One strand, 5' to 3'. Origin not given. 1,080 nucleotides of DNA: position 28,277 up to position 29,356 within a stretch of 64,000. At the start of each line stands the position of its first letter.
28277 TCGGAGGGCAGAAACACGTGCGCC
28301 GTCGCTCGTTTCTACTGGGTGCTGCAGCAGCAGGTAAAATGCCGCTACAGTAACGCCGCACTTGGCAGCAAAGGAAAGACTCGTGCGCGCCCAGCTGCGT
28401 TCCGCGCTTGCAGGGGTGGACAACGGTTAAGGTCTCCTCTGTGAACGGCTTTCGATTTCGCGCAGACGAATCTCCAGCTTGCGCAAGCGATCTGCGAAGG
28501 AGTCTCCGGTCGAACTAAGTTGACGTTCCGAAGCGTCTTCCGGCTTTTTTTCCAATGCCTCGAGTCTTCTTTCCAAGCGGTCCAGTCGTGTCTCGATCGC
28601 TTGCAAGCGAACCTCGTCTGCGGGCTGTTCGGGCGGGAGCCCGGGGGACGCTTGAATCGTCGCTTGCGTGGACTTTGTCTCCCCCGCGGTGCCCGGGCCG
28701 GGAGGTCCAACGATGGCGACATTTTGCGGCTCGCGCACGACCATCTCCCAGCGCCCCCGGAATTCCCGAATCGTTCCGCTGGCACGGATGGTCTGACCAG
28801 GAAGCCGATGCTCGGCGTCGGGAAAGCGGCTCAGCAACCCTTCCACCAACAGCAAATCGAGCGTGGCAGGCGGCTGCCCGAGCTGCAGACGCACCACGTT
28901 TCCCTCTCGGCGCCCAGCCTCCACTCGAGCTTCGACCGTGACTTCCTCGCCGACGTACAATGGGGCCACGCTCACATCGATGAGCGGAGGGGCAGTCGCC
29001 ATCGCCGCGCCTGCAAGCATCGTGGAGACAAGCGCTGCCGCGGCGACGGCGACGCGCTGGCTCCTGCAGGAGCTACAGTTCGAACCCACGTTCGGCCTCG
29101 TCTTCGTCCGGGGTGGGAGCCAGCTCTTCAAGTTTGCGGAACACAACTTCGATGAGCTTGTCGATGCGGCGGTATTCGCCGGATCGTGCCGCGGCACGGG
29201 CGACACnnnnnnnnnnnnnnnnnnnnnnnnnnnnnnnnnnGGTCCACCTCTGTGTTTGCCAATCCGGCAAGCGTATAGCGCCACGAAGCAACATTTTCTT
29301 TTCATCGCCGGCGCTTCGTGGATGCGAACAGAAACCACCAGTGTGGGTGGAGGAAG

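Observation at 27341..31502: Minus-strand cluster of uncharacterised envelope proteins: PaaI thioesterase, beta-helix lipoprotein, small ORFs, secreted OB-fold/coiled-coil protein and LPG-synthase-TM-like membrane protein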

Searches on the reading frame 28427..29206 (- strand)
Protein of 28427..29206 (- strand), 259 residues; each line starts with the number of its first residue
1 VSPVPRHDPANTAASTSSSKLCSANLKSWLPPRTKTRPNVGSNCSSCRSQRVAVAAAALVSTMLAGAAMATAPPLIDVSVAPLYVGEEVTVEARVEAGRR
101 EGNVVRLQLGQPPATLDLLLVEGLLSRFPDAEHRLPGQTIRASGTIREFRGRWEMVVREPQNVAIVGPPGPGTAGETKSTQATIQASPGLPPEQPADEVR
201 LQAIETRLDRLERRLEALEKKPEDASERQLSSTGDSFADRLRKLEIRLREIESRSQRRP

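Call 3: search_protein_families(library=pfam, proteins=[window:28427-29206:-], max_evalue=0.1)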
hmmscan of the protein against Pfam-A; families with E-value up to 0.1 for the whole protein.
window:28427-29206:- (259 aa): 6 families
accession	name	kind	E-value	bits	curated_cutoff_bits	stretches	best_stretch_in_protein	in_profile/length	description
PF23005.1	DUF7032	-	0.0031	17.7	27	0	200-232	24-57/115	Domain of unknown function (DUF7032)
PF23991.1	DUF7310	-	0.019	15.9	40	0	196-219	27-50/83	Coiled-coil region of unknown function (DUF7310)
PF01336.31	tRNA_anti-codon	-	0.026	14.9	27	1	89-159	1-71/75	OB-fold nucleic acid binding domain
PF19962.4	EAD9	-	0.03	14.5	25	1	204-252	4-49/62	Effector-associated domain 9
PF10779.14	XhlA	-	0.058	14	34.7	1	199-225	4-30/67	Haemolysin XhlA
PF13567.11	DUF4131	-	0.081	13.1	31.6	0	51-151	28-135/165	Domain of unknown function (DUF4131)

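Call 4: search_protein_families(library=ncbifam, proteins=[window:28427-29206:-], max_evalue=0.1)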
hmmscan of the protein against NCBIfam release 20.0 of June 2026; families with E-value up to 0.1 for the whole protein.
window:28427-29206:- (259 aa): 1 family
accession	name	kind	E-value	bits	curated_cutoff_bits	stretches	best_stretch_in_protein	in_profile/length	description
NF045487.1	ASRP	equivalog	0.04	12.5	300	1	198-254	375-430/593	archaea-specific SMC-related protein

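Call 8: find_homologous_proteins(query=window:28427-29089:-, max_evalue=0.001)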
Query window:28427-29089:- (220 aa): 11 proteins with E <= 0.001 among 4634 candidates.
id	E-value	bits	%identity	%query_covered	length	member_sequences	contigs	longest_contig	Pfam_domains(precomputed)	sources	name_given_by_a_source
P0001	3.4e-130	450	98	100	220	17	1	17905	-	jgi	jgi:hypothetical protein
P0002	1.5e-100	353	88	90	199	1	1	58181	-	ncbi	-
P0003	1.4e-55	206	52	100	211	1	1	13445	-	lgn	-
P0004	1.6e-51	193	53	89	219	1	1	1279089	-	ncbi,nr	ncbi:MAG: hypothetical protein N3C12_06890 [Candidatus Binatia bacterium]|nr:hypothetical protein [C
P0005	1.2e-50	190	54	80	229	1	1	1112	-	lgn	-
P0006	1.2e-49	187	51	100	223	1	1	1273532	-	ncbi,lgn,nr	ncbi:MAG: hypothetical protein KatS3mg077_1642 [Candidatus Binatia bacterium]|nr:MAG: hypothetical p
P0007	1.6e-49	186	48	98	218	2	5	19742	-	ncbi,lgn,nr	ncbi:hypothetical protein HRbin30_02253 [bacterium HR30]|nr:hypothetical protein HRbin30_02253 [bact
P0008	2.5e-45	173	48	98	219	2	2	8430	-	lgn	-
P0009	4.2e-45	172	47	93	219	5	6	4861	-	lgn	-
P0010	6.7e-33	132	46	83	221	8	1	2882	-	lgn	-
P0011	1.1e-20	92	42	81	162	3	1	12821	-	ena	-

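Call 9: find_encoding_contigs(protein=P0004, flank=8000, max_places=2)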
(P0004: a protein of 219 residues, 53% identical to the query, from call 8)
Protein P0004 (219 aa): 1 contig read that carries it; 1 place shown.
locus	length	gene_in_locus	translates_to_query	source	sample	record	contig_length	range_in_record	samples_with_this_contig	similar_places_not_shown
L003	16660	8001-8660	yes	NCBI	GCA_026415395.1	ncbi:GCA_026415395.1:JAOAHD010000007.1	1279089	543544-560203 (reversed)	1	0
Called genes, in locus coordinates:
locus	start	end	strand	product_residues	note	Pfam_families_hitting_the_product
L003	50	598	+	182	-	-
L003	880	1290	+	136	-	-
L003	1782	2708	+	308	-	PF00082:Peptidase_S8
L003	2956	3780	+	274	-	-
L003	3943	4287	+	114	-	-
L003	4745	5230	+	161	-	-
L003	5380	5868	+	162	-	PF14539:DUF4442 (weak), PF13622:4HBT_3, PF03061:4HBT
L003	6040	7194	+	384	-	PF05048:NosD, PF13229:Beta_helix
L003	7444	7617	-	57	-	-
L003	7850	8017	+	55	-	-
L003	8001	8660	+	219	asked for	-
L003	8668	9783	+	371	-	PF03706:LPG_synthase_TM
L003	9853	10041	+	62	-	-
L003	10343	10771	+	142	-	PF13463:HTH_27 (faint), PF01047:MarR (weak), PF12802:MarR_2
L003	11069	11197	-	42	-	-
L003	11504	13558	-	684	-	PF13174:TPR_6 (faint), PF07719:TPR_2 (faint), PF09976:TPR_21 (faint), PF13432:TPR_16 (weak), PF01464:SLT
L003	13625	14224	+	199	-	PF02545:Maf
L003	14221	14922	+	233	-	PF01168:Ala_racemase_N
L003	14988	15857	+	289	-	PF03807:F420_oxidored, PF14748:P5CR_dimer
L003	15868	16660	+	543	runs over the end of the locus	PF01019:G_glu_transpept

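Call 10: find_encoding_contigs(protein=P0006, flank=8000, max_places=2)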
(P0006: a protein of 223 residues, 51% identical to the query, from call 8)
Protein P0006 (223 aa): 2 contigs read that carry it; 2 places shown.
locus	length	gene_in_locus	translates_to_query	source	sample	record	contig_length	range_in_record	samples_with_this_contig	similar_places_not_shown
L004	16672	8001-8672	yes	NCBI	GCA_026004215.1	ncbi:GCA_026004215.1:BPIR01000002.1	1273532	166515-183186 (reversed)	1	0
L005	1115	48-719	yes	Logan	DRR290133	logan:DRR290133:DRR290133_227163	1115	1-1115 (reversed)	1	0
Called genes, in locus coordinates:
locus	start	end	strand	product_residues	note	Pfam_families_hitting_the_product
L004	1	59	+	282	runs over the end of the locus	-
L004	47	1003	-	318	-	PF01416:PseudoU_synth_1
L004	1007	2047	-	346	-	PF01118:Semialdhyde_dh, PF02774:Semialdhyde_dhC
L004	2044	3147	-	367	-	PF00180:Iso_dh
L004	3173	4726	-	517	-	PF00682:HMGL-like, PF22617:HCS_D2, PF08502:LeuA_dimer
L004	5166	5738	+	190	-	PF14539:DUF4442, PF13622:4HBT_3 (weak), PF03061:4HBT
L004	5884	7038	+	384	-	PF05048:NosD, PF13229:Beta_helix, PF05048:NosD (weak)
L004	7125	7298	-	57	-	-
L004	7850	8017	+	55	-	-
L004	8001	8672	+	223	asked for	-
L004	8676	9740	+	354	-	PF03706:LPG_synthase_TM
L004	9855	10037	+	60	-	-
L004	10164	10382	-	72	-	-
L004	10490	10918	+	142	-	PF01047:MarR, PF12802:MarR_2, PF13463:HTH_27 (weak)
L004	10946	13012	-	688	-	PF07719:TPR_2 (faint), PF13174:TPR_6 (faint), PF13181:TPR_8 (faint), PF13432:TPR_16 (weak), PF01464:SLT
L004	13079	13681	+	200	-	PF02545:Maf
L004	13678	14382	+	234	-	PF01168:Ala_racemase_N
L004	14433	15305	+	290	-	PF03807:F420_oxidored, PF14748:P5CR_dimer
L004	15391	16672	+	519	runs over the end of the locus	PF01019:G_glu_transpept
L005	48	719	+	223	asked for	-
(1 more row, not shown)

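Call 11: find_encoding_contigs(protein=P0007, flank=8000, max_places=2)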
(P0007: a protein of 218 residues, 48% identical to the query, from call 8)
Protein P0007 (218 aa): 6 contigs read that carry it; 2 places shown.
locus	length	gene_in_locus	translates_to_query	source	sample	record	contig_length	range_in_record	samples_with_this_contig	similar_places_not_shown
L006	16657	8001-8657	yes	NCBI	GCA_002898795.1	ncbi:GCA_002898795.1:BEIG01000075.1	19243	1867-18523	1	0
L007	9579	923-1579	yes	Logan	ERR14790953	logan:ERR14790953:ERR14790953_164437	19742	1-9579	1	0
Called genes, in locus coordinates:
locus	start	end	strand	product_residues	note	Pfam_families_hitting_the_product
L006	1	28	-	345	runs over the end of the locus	PF01118:Semialdhyde_dh, PF02774:Semialdhyde_dhC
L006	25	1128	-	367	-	PF00180:Iso_dh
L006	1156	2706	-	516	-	PF00682:HMGL-like, PF22617:HCS_D2, PF08502:LeuA_dimer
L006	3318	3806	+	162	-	PF14539:DUF4442 (weak), PF13622:4HBT_3 (weak), PF03061:4HBT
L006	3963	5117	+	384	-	PF05048:NosD, PF13229:Beta_helix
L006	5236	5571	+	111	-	PF12161:HsdM_N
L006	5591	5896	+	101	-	PF01909:NTP_transf_2, PF18765:Polbeta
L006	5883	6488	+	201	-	PF01934:HepT-like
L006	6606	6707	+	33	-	-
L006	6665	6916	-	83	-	-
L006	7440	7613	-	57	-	-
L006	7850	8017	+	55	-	-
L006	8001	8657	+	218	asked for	-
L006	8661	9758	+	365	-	PF03706:LPG_synthase_TM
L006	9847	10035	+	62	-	-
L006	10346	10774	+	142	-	PF01047:MarR (weak), PF12802:MarR_2, PF13463:HTH_27 (weak)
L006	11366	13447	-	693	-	PF07719:TPR_2 (faint), PF13174:TPR_6 (faint), PF13432:TPR_16 (faint), PF14559:TPR_19 (faint), PF01464:SLT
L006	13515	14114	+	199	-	PF02545:Maf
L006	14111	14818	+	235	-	PF01168:Ala_racemase_N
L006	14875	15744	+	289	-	PF03446:NAD_binding_2 (weak), PF03807:F420_oxidored, PF14748:P5CR_dimer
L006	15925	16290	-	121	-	-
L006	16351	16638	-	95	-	-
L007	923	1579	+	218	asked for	-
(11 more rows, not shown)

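Call 22: predict_structure(alignment_id=A2)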
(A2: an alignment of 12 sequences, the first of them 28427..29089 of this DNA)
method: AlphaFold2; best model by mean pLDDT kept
length: 220 residues; sequences in the alignment: 12
mean_pLDDT: 70.8   pTM: 0.44
mean pLDDT of the five models: 70.8, 68.4, 68.4, 68.4, 54.4
residues with pLDDT >= 90: 63; 70-90: 61; 50-70: 31; < 50: 65
segments of 3 or more residues with pLDDT < 50: 1-31, 131-142, 146-152, 185-195
pLDDT, mean of each block of 10 residues (from residue 1): 45 48 44 83 92 94 92 90 81 91 94 91 76 42 46 52 73 72 47 54 83 67
secondary structure, 60 per line:
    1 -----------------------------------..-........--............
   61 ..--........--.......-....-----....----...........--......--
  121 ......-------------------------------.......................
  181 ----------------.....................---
elements in order: H39-45 E49-62 E65-72 E75-81 H83-86 H92-95 E100-110 E113-118 E124-126 H158-180 H197-217

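Call 57: search_protein_families(library=pfam, alignment_id=A2, max_evalue=1)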
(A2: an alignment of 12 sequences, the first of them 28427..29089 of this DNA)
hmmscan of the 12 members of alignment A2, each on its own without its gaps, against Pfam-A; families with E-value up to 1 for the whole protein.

A. member 1, window:28427-29089:- (220 aa): 13 families
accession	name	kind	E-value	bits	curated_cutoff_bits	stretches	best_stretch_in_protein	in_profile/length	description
PF23005.1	DUF7032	-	0.0024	18.1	27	1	161-193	24-57/115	Domain of unknown function (DUF7032)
PF23991.1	DUF7310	-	0.011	16.6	40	2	173-215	2-45/83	Coiled-coil region of unknown function (DUF7310)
PF01336.31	tRNA_anti-codon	-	0.018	15.4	27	1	50-120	1-71/75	OB-fold nucleic acid binding domain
PF19962.4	EAD9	-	0.022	14.9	25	1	165-213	4-49/62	Effector-associated domain 9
PF10779.14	XhlA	-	0.04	14.5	34.7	1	160-186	4-30/67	Haemolysin XhlA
PF13567.11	DUF4131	-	0.06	13.5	31.6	1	12-112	28-135/165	Domain of unknown function (DUF4131)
PF11690.13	DUF3287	-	0.13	12.6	27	1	161-195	70-104/121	Protein of unknown function (DUF3287)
PF22638.1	FlgK_D1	-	0.17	11.9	28.6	1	164-215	14-66/233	Flagellar hook-associated protein FlgK helical domain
PF16326.10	ABC_tran_CTD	-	0.26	12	32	1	168-213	9-54/69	ABC transporter C-terminal domain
PF00509.23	Hemagglutinin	-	0.32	9.8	31.8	1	112-187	340-416/550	Haemagglutinin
PF10975.14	DUF2802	-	0.42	11.2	33.5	0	161-186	5-30/68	Protein of unknown function (DUF2802)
PF10393.14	Matrilin_ccoil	-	0.48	10.6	26.3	1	161-182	23-44/45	Trimeric coiled-coil oligomerisation domain of matrilin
PF14965.11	BRI3BP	-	0.49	10.4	27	0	163-182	158-177/179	Negative regulator of p53/TP53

B. families by the number of members that match (of 12 scanned): 41 families (the first 25 are shown)
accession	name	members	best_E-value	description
PF01336.31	tRNA_anti-codon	11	0.00057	OB-fold nucleic acid binding domain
PF23991.1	DUF7310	11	0.0038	Coiled-coil region of unknown function (DUF7310)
PF16326.10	ABC_tran_CTD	8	0.0012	ABC transporter C-terminal domain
PF14965.11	BRI3BP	6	0.054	Negative regulator of p53/TP53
PF10975.14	DUF2802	6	0.06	Protein of unknown function (DUF2802)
PF23005.1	DUF7032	5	0.0012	Domain of unknown function (DUF7032)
PF10779.14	XhlA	4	0.04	Haemolysin XhlA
PF08663.15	HalX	4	0.13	HalX domain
PF10393.14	Matrilin_ccoil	4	0.36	Trimeric coiled-coil oligomerisation domain of matrilin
PF10152.14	CCDC53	3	0.004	Subunit CCDC53 of WASH complex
PF13567.11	DUF4131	3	0.018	Domain of unknown function (DUF4131)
PF19962.4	EAD9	3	0.022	Effector-associated domain 9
PF04102.17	SlyX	3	0.076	SlyX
PF19135.5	DUF5818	3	0.1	Protein of unknown function (DUF5818)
PF22638.1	FlgK_D1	3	0.12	Flagellar hook-associated protein FlgK helical domain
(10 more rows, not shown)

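Call 79: search_protein_representatives(alignment_id=A2)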
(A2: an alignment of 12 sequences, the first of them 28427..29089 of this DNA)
Query: 12 sequences, 219 profile positions. Proteins with E-value up to 0.001 (for the whole library): 810; up to 1e-10: 181; up to 1e-30: 30. The best 150 are listed.
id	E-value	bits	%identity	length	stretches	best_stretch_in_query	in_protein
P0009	8.0e-94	329.2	-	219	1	1-219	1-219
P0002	2.5e-87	308.0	-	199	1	24-219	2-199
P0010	3.7e-64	232.2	-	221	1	3-219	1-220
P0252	1.8e-58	213.6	-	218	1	10-215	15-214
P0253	1.8e-57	210.4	-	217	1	28-218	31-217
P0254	4.0e-54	199.4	-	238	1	14-217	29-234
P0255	2.4e-44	167.4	-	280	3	20-205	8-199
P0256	4.0e-43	163.5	-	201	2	28-137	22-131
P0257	1.9e-42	161.3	-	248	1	12-218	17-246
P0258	6.6e-41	156.2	-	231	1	11-215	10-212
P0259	6.8e-40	152.9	-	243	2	29-190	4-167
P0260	5.4e-39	150.0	-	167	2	35-130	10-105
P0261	2.7e-38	147.7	-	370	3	46-150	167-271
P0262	3.8e-38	147.2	-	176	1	20-187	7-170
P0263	1.1e-37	145.6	-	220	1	21-184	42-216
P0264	6.4e-36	139.9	-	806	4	35-129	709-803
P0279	2.1e-30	121.9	-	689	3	27-138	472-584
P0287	2.2e-27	112.0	-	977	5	43-129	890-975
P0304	2.9e-21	92.0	-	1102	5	33-140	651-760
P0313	4.6e-19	84.8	-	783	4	47-129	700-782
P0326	1.8e-16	76.3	-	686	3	46-129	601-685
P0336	8.0e-16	74.2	-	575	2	46-143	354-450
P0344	1.3e-15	73.6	-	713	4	42-131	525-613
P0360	2.6e-14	69.3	-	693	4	46-147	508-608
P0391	7.8e-13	64.4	-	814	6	47-137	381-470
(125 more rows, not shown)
